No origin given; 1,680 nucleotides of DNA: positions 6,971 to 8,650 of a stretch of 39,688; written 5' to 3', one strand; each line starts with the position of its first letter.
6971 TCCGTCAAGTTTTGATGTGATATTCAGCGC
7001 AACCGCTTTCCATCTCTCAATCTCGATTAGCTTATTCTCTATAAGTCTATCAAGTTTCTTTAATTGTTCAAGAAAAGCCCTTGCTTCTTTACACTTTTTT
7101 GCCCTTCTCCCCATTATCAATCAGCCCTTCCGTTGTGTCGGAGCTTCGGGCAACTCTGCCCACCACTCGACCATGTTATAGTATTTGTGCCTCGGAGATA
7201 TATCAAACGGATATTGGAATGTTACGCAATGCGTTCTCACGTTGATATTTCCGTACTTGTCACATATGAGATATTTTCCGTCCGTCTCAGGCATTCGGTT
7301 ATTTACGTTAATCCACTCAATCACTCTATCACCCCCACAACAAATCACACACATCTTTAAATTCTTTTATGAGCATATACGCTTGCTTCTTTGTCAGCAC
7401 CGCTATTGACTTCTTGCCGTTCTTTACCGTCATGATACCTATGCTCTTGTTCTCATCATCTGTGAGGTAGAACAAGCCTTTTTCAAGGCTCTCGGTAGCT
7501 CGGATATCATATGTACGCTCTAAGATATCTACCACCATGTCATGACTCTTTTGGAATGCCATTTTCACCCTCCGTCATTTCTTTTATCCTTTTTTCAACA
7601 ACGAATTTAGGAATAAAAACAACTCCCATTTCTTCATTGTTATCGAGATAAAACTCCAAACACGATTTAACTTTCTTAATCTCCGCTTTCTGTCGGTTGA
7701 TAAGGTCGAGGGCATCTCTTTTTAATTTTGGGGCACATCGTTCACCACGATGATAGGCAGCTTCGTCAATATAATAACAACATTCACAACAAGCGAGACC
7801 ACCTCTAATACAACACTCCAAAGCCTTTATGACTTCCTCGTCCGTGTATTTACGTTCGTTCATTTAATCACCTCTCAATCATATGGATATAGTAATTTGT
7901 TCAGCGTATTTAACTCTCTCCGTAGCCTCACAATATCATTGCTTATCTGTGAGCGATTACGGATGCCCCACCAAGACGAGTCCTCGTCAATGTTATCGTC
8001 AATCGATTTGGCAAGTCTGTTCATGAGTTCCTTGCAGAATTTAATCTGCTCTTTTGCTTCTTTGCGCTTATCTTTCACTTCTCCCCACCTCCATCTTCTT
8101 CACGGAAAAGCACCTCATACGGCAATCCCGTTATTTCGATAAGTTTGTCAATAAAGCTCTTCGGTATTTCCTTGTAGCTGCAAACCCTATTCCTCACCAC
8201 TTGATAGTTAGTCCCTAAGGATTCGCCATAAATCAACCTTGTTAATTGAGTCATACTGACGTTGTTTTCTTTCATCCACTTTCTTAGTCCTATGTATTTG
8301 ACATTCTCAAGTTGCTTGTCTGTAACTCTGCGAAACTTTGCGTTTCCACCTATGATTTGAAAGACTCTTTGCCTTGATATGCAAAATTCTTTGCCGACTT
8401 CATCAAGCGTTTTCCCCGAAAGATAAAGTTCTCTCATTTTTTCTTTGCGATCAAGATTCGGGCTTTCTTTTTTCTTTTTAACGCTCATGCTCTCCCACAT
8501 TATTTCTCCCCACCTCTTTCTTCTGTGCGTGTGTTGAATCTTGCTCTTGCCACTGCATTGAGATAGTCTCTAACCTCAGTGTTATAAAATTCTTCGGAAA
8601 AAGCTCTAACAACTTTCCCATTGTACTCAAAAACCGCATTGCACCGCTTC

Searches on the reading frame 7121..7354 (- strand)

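Call 8: search_protein_families(library=pfam, max_evalue=0.1, proteins=[window:7121-7354:-])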
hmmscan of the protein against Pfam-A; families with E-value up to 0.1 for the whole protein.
window:7121-7354:- (77 aa): 1 family
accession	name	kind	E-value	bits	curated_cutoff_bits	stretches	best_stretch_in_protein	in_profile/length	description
PF04448.17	DUF551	-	2.6e-07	31.8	22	1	13-73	1-68/68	Protein of unknown function (DUF551)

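Call 99: search_protein_families(library=phrogs, max_evalue=0.01, proteins=[window:7121-7354:-])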
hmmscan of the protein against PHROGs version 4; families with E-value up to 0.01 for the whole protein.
window:7121-7354:- (77 aa): 3 families
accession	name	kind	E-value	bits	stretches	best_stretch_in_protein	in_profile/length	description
phrog_924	-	unknown function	1.3e-05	26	1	13-74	91-152/267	-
phrog_60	-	unknown function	8.2e-05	23.4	1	14-76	223-283/461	-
phrog_7704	-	unknown function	0.00067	20.6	1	13-75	108-172/173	-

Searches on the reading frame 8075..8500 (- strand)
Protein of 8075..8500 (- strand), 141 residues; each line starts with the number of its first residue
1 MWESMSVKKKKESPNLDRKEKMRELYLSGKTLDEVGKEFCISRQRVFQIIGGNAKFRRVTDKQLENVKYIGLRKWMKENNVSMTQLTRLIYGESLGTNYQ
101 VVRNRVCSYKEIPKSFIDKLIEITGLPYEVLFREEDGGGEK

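Call 8: search_protein_families(library=pfam, max_evalue=0.1, proteins=[window:8075-8500:-])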
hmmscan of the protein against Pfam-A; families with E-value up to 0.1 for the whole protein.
window:8075-8500:- (141 aa): 1 family
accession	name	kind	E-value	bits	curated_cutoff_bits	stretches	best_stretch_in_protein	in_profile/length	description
PF04545.22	Sigma70_r4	-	0.0028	17.6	24.1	1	26-50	17-41/50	Sigma-70, region 4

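Call 99: search_protein_families(library=phrogs, max_evalue=0.01, proteins=[window:8075-8500:-])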
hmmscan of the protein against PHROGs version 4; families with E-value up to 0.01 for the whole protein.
window:8075-8500:- (141 aa): 8 families
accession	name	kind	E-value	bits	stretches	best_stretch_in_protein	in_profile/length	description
phrog_30822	-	unknown function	1.5e-08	36.1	1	18-137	6-122/131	-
phrog_925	-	DNA, RNA and nucleotide metabolism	0.002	18.9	0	68-96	16-44/67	HTH DNA binding protein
phrog_686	-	DNA, RNA and nucleotide metabolism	0.0037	18.5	1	22-53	41-72/76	HTH DNA binding protein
phrog_17642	-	unknown function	0.0043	18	0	88-110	19-41/57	-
phrog_6223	-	transcription regulation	0.0048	17.9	1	20-53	5-41/73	transcriptional repressor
phrog_4538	-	unknown function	0.0061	16.5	1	3-74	342-412/447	-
phrog_9586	-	unknown function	0.0077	16.9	1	10-59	257-306/313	-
phrog_7168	-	DNA, RNA and nucleotide metabolism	0.0081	16.6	0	7-69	217-279/284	homing endonuclease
